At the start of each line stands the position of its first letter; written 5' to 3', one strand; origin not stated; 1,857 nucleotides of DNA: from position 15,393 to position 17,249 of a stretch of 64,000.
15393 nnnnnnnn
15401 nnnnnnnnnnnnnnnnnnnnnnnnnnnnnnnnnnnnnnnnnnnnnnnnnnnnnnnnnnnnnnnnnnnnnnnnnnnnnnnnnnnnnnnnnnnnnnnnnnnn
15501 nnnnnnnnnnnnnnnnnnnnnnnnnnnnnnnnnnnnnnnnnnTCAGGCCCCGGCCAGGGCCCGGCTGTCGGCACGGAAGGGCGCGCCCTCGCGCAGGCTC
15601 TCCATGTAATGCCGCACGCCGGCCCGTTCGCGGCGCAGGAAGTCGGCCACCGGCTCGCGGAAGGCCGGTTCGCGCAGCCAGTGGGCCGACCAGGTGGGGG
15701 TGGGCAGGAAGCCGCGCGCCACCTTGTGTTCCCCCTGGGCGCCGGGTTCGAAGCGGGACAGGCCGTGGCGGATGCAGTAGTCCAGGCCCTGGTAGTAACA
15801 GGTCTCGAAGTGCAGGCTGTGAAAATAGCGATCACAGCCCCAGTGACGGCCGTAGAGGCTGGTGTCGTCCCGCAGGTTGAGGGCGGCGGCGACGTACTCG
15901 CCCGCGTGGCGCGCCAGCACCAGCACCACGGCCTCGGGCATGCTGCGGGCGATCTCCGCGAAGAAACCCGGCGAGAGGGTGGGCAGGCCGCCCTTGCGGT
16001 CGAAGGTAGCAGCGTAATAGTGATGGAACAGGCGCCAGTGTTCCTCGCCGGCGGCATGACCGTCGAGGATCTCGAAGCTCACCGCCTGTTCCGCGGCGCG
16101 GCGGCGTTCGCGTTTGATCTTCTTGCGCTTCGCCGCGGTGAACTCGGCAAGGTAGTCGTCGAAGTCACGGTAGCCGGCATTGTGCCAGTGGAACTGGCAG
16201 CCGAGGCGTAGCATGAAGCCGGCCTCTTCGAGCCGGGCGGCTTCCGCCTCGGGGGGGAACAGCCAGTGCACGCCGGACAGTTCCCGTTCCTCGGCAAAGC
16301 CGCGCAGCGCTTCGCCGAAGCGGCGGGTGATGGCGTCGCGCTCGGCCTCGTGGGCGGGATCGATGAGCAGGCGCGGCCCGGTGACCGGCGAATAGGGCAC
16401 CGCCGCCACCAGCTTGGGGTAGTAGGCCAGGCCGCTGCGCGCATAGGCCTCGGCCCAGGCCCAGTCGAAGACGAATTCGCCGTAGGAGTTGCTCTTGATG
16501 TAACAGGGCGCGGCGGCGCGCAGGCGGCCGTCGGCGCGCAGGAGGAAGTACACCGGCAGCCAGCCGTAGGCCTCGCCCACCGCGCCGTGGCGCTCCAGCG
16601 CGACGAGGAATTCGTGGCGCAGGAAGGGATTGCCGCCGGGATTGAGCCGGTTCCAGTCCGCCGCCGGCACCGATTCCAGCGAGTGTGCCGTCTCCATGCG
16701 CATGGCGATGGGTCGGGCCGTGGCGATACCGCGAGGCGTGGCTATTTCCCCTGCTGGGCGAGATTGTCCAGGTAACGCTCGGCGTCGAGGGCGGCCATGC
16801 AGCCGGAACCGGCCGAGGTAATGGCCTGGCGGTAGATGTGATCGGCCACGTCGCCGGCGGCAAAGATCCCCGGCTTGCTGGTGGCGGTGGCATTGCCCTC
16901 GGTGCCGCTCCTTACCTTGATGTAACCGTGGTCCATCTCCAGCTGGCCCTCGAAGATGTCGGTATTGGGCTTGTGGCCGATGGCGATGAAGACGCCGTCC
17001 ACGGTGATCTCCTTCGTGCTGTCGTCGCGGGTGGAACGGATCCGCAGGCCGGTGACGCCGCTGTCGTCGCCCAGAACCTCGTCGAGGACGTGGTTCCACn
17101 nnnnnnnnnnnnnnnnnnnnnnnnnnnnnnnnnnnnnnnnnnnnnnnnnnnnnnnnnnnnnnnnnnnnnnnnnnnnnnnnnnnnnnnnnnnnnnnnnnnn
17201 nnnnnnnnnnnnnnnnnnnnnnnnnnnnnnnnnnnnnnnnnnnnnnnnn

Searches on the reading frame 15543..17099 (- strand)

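Call 54: search_protein_families(library=pfam, proteins=[window:15543-17099:-], max_evalue=0.00001)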
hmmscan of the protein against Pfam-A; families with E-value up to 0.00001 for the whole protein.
window:15543-17099:- (518 aa): 2 families
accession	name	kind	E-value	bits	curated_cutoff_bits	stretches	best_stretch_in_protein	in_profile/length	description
PF04339.18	FemAB_like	-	3.2e-146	487.6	27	1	140-509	1-368/369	Peptidogalycan biosysnthesis/recognition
PF13480.13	Acetyltransf_6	-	2.8e-13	50.7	22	1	324-455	3-137/143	Acetyltransferase (GNAT) domain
